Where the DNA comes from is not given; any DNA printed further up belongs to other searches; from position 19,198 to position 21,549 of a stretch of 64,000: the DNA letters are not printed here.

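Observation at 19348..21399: Catalytically dead subtilisin-like T9SS cargo protein, coupled to smc and an MBL-fold hydrolase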

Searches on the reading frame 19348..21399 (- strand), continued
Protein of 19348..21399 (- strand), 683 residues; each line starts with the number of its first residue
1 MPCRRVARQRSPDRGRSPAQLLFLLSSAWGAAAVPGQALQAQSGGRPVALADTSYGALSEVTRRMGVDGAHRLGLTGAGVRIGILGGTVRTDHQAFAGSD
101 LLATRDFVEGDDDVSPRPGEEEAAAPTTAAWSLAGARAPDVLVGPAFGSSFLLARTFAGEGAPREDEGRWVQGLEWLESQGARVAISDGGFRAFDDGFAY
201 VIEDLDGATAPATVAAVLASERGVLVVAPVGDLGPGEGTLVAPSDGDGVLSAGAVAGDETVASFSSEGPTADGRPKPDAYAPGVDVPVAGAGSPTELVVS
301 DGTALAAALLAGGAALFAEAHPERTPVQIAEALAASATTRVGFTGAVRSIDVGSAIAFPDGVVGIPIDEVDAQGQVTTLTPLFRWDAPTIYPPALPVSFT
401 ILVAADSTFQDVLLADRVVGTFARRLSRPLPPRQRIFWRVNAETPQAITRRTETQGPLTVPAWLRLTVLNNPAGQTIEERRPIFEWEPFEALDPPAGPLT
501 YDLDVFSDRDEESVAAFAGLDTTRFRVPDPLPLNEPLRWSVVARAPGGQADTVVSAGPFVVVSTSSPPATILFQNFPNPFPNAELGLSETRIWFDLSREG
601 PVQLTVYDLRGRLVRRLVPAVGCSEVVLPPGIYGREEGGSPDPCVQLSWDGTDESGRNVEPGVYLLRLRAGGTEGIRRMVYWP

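Call 29: find_encoding_contigs(protein=P0006, flank=6000, max_places=1)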
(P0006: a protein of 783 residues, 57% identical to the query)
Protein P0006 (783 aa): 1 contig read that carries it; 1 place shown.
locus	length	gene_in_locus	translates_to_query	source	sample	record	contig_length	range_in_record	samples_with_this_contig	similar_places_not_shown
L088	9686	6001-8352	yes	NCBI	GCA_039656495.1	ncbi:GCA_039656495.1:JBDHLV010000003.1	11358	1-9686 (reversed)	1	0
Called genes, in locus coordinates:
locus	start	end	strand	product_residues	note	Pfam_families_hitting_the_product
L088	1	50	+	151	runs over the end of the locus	PF01281:Ribosomal_L9_N, PF03948:Ribosomal_L9_C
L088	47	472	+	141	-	-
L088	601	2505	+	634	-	PF05036:SPOR (weak)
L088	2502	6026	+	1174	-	PF02463:SMC_N, PF13175:AAA_15, PF13304:AAA_21 (weak), PF13476:AAA_23, PF13555:AAA_29 (faint), PF06470:SMC_hinge (weak), PF13304:AAA_21 (weak)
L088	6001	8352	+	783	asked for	PF00082:Peptidase_S8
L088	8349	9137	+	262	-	PF23023:Anti-Pycsar_Apyc1, PF00753:Lactamase_B, PF12706:Lactamase_B_2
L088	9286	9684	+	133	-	?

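Call 39: predict_structure(alignment_id=A2)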
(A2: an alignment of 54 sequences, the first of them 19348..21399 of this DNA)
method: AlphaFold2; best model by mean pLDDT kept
length: 683 residues; sequences in the alignment: 54
mean_pLDDT: 86.9   pTM: 0.75
mean pLDDT of the five models: 86.9, 86.6, 85.5, 85.5, 85.3
residues with pLDDT >= 90: 464; 70-90: 133; 50-70: 34; < 50: 52
segments of 3 or more residues with pLDDT < 50: 1-48
pLDDT, mean of each block of 10 residues (from residue 1): 29 31 29 29 36 82 95 98 97 95 97 95 95 95 97 91 88 98 96 90 92 97 97 79 93 93 85 90 97 96 97 98 97 93 77 98 96 93 96 97 96 95 92 96 97 96 95 89 92 75 95 96 96 92 91 94 73 59 65 85 95 95 92 78 90 92 92 85 74
secondary structure, 60 per line:
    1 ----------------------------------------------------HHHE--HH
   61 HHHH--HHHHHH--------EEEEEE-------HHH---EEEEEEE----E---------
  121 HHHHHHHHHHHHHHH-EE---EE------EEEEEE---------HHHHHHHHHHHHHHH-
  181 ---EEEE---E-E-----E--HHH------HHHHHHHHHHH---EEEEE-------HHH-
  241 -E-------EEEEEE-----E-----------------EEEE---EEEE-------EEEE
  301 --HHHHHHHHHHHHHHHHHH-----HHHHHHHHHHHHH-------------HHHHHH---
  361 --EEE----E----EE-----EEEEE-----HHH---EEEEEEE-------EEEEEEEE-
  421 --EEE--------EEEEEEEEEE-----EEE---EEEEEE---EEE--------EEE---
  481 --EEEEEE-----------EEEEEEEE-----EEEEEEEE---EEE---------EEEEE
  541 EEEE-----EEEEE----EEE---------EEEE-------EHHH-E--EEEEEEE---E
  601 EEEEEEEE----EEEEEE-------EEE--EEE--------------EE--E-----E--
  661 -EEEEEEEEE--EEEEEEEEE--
elements in order: H59-64 H67-72 E81-86 E100-106 H121-135 E150-155 H165-179 E184-187 H211-221 E225-229 E250-255 E279-282 E286-289 E297-300 H303-320 H326-338 H352-357 E363-365 E382-386 E398-404 E412-419 E423-425 E434-443 E449-451 E455-460 E464-466 E475-477 E483-488 E500-507 E513-520 E524-526 E536-544 E550-554 E559-561 E571-574 E590-596 E600-608 E613-618 E626-628 E631-633 E662-670 E673-681
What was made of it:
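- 19714..20322 (-): Two tandem beta-sandwich (Ig/Fn3-like) domains, aa about 360-466 and 470-562. Each carries conserved F-x-W and W-R-V motifs. DSSP on the AF2 model, with pLDDT mostly above 90 (call 39).
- The AF2 model has pLDDT 86.9 (call 39). The AF2 model is confident (call 39).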

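Call 44: fold_search(model_id=the predicted structure, library=pdb)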
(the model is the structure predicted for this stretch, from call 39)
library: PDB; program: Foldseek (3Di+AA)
matches with E <= 10: 1842; with E <= 0.001: 595
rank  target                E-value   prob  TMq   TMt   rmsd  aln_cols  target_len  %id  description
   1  8jmw_A                2.1e-23  1.00  0.40  0.52  23.9       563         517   19  Fibril form of serine peptidase Vpr (released 2023-12-06)
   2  9ues_B                2.5e-18  1.00  0.38  0.62  17.0       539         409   18  Crystal structure of an inactive TKSP mutant in complex with the TKS propeptide (released 2026-02-18)
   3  3afg_B                3.4e-17  1.00  0.35  0.46  17.6       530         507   17  Crystal structure of ProN-Tk-SP from Thermococcus kodakaraensis (released 2010-08-04)
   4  3afg_A                4.8e-17  1.00  0.35  0.47  17.6       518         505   18  Crystal structure of ProN-Tk-SP from Thermococcus kodakaraensis (released 2010-08-04)
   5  7bj3                  7.9e-17  1.00  0.36  0.27  31.1       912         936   12  ScpA from Streptococcus pyogenes, S512A active site mutant (released 2021-05-12)
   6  9csd_A                8.9e-17  1.00  0.37  0.34  15.2       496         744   16  The Ectodomains of SPRING and S1P with the inhibitor PF-429242 (released 2025-04-23)
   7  5arb                  1.7e-16  1.00  0.34  0.82   3.7       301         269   25  Cooperative bio-metallic selectivity in a tailored protease enables creation of a C-C cross-coupling Heckase (released 2016-09-14)
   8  7yzx_A                2.1e-16  1.00  0.37  0.28  30.9       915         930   12  ScpA from Streptococcus pyogenes, D783A mutant. (released 2022-08-31)
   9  8bty_A                2.2e-16  1.00  0.37  0.28  31.4       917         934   12  Structure of the active form of ScpB, the C5a-peptidase from Streptococcus agalactiae. (released 2023-11-15)
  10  1wmd                  2.6e-16  1.00  0.35  0.53  19.0       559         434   15  Crystal Structure of alkaline serine protease KP-43 from Bacillus sp. KSM-KP43 (1.30 angstrom, 100 K) (released 2004-09-14)
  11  1sel_A                3.3e-16  1.00  0.35  0.84   3.4       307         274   22  CRYSTAL STRUCTURE OF SELENOSUBTILISIN AT 2.0-ANGSTROMS RESOLUTION (released 1993-10-31)
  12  1svn                  3.7e-16  1.00  0.34  0.82   3.8       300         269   25  SAVINASE (released 1996-10-14)
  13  3eif                  3.7e-16  1.00  0.37  0.28  31.1       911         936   12  1.9 angstrom crystal structure of the active form of the C5a peptidase from Streptococcus pyogenes (ScpA) (released 2009-02-24)
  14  1q5p                  4.1e-16  1.00  0.34  0.83   3.7       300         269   25  S156E/S166D variant of Bacillus lentus subtilisin (released 2003-11-11)
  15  1st3                  4.6e-16  1.00  0.34  0.81   3.6       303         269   24  THE CRYSTAL STRUCTURE OF THE BACILLUS LENTUS ALKALINE PROTEASE, SUBTILISIN BL, AT 1.4 ANGSTROMS RESOLUTION (released 1994-01-31)
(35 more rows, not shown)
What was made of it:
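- On Peptidase S8 (subtilase) family: homology and fold: Foldseek gives target-normalised TM 0.82-0.86 to subtilisins, with rmsd 2.7-3.8 (call 44).
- Closest known: Tk-SP subtilisin-like protease of Thermococcus kodakarensis. Same: It is among the top structural matches (call 44).
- Checked: The AlphaFold2 model has mean pLDDT 86.9 and superposes on subtilisins with target-normalised TM 0.82-0.86 (calls 39, 44).
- Foldseek gives target-normalised TM 0.82-0.86 to subtilisins (call 44).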

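Call 55: search_solved_structures(query=P0008, max_evalue=0.001, show_alignments=1)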
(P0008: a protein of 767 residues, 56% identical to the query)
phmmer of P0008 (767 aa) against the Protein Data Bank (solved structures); distinct sequences matched with E-value up to 0.001: 107 (the best 60 are shown).
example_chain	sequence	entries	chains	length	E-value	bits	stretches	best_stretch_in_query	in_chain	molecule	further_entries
9ues_B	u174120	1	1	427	2.1e-20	75.6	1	156-418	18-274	Subtilisin-like serine protease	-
3afg_A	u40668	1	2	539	3.5e-20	74.9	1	155-418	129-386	Subtilisin-like serine protease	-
3qtl_A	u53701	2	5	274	1.2e-13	53.3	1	211-421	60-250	Subtilisin-like serin protease | KerA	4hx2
1c3l_A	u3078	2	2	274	1.4e-13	53.1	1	211-421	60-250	SUBTILISIN-CARLSBERG | Subtilisin Carlsberg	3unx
1af4_A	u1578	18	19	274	1.4e-13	53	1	211-421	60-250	SUBTILISIN CARLSBERG | SUBTILISIN CARLSBERG, TYPE VIII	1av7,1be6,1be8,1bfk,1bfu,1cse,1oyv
1sel_A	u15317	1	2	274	1.6e-13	52.9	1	211-421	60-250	SELENOSUBTILISIN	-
1avt_A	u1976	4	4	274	1.6e-13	52.9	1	211-421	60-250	SUBTILISIN CARLSBERG, TYPE VIII | KerA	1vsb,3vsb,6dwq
4gi3_A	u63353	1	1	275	1.6e-13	52.8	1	211-421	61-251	KerA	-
1scn_E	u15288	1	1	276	1.8e-13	52.7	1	211-421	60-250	SUBTILISIN CARLSBERG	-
1yu6_A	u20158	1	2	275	2e-13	52.5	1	211-421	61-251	Subtilisin Carlsberg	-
1sbt_A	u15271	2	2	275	3e-13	52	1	149-424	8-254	SUBTILISIN BPN' | SUBTILISIN NOVO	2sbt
5gl8_A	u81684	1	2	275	1.9e-12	49.3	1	149-422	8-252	Subtilisin NAT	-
2sni_E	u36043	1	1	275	1.9e-12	49.3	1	149-424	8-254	SUBTILISIN NOVO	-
3vyv_A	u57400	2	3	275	2.2e-12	49.1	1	149-422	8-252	Subtilisin NAT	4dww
1sbn_E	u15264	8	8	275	5e-12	47.9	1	149-424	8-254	SUBTILISIN NOVO BPN' | SUBTILISIN BPN'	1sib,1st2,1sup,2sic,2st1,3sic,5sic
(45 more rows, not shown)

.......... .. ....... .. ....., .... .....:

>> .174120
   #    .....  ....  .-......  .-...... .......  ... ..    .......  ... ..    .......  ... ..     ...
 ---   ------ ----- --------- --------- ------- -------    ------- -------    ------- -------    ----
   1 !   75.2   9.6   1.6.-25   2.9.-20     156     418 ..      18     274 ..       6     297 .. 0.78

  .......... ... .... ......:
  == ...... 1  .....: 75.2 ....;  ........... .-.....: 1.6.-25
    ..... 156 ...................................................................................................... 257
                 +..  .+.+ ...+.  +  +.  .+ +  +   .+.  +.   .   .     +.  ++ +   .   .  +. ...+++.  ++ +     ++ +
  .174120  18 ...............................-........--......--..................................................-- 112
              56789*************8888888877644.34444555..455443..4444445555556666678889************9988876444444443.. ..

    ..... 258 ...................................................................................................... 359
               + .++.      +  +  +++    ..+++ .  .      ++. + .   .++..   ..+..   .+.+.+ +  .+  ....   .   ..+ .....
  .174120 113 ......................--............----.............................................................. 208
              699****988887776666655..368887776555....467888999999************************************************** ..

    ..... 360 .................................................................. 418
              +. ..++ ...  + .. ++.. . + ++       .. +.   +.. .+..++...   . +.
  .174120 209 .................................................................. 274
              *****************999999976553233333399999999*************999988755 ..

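Call 56: search_protein_families(library=pfam, proteins=[L019:35-1762:+, L019:5506-7263:+, L019:7291-8904:+, L019:9337-11271:+, L019:11399-12163:+, L038:22-1875:+, L038:5518-7266:+], max_evalue=0.01)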
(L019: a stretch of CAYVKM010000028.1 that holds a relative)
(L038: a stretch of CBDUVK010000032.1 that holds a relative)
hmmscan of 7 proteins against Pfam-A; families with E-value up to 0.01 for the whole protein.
L019:35-1762:+ (575 aa): 1 family
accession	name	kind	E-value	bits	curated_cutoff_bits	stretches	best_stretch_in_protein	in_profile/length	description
PF02836.23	Glyco_hydro_2_C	-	5.5e-09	36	21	1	27-104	4-81/302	Glycosyl hydrolases family 2, TIM barrel domain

L019:5506-7263:+ (585 aa): 4 families
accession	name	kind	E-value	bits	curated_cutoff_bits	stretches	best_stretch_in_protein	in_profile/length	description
PF00082.27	Peptidase_S8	-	3.6e-42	145.1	21.8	1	197-476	1-288/288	Subtilase family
PF18962.6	Por_Secre_tail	-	1.6e-10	41.6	27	1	507-581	2-73/75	Secretion system C-terminal sorting domain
PF13860.13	FlgD_ig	-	0.00037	20.8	27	1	522-569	20-72/79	FlgD Ig-like domain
PF13585.12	CHU_C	-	0.0018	18.8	27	1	521-576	23-77/86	CHU_C Type IX secretion signal domain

L019:7291-8904:+ (537 aa): 8 families
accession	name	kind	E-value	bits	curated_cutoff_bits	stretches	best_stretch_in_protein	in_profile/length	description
PF18962.6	Por_Secre_tail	-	3.8e-11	43.6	27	1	459-534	2-74/75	Secretion system C-terminal sorting domain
PF24316.1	Tli3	-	9.2e-07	29.7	27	0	362-400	71-111/129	T6SS Tli3 immunity protein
PF02012.26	BNR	-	1.4e-06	27.8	27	0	74-84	1-11/12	BNR/Asp-box repeat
PF13860.13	FlgD_ig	-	2.4e-06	27.9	27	1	464-524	7-75/79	FlgD Ig-like domain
PF21471.3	Reelin_subrepeat-B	-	0.00054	20.2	27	0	307-343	52-88/127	Reelin subrepeat B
PF13088.12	BNR_2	-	0.00059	19.7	31.4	0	298-387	2-96/277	BNR repeat-like domain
PF13585.12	CHU_C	-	0.00066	20.2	27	1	477-524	27-72/86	CHU_C Type IX secretion signal domain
PF15902.12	Sortilin-Vps10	-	0.0062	15.8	33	0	49-85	22-59/446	Sortilin, neurotensin receptor 3,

L019:9337-11271:+ (644 aa): 2 families
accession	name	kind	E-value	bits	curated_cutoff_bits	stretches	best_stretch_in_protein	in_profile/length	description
PF00821.23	PEPCK_GTP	-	3.8e-109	365.2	23.8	1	267-627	1-357/357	Phosphoenolpyruvate carboxykinase C-terminal P-loop domain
PF17297.7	PEPCK_N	-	9.7e-62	208.9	23.8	1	51-262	1-217/218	Phosphoenolpyruvate carboxykinase N-terminal domain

L019:11399-12163:+ (254 aa): 9 families
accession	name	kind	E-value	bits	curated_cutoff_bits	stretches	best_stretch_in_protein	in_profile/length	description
PF13614.12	AAA_31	-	7.9e-74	247.8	27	1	3-178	2-177/177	AAA domain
PF01656.29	CbiA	-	4.1e-29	101.5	25.4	1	5-229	1-125/125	CobQ/CobB/MinD/ParA nucleotide binding domain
PF06564.18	CBP_BcsQ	-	2.3e-12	47.4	21.3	1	3-247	2-231/234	Cellulose biosynthesis protein BcsQ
PF10609.15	ParA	-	4.1e-12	46.5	27.1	1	2-141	3-134/246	NUBPL iron-transfer P-loop NTPase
PF09140.17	MipZ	-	4.9e-12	46.2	20.7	1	4-158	2-139/262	ATPase MipZ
PF00142.24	Fer4_NifH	-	2.5e-08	34.2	25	1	10-108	7-107/271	4Fe-4S iron sulfur cluster binding proteins, NifH/frxC family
PF02374.21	ArsA_ATPase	-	8e-08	32.3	24.3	1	10-48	8-46/305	Anion-transporting ATPase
PF07015.17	VirC1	-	5.1e-05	23.2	24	1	3-41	2-40/231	VirC1 protein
PF00448.28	SRP54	-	0.0031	17.6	22.7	0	13-41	11-39/196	SRP54-type protein, GTPase domain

L038:22-1875:+ (617 aa): 2 families
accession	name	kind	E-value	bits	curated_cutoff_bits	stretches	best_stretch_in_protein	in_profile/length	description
PF02836.23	Glyco_hydro_2_C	-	2.2e-08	34.1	21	1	65-142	2-79/302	Glycosyl hydrolases family 2, TIM barrel domain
PF00703.27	Glyco_hydro_2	-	2.5e-08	35.1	23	1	18-62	68-109/109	Glycosyl hydrolases family 2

L038:5518-7266:+ (582 aa): 3 families
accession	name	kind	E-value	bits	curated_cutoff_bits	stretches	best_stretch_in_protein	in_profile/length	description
PF00082.27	Peptidase_S8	-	2.4e-39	135.8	21.8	1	193-473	1-288/288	Subtilase family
PF18962.6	Por_Secre_tail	-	4.1e-10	40.2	27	1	504-578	2-73/75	Secretion system C-terminal sorting domain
PF13860.13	FlgD_ig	-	0.0062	16.9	27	0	521-568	22-74/79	FlgD Ig-like domain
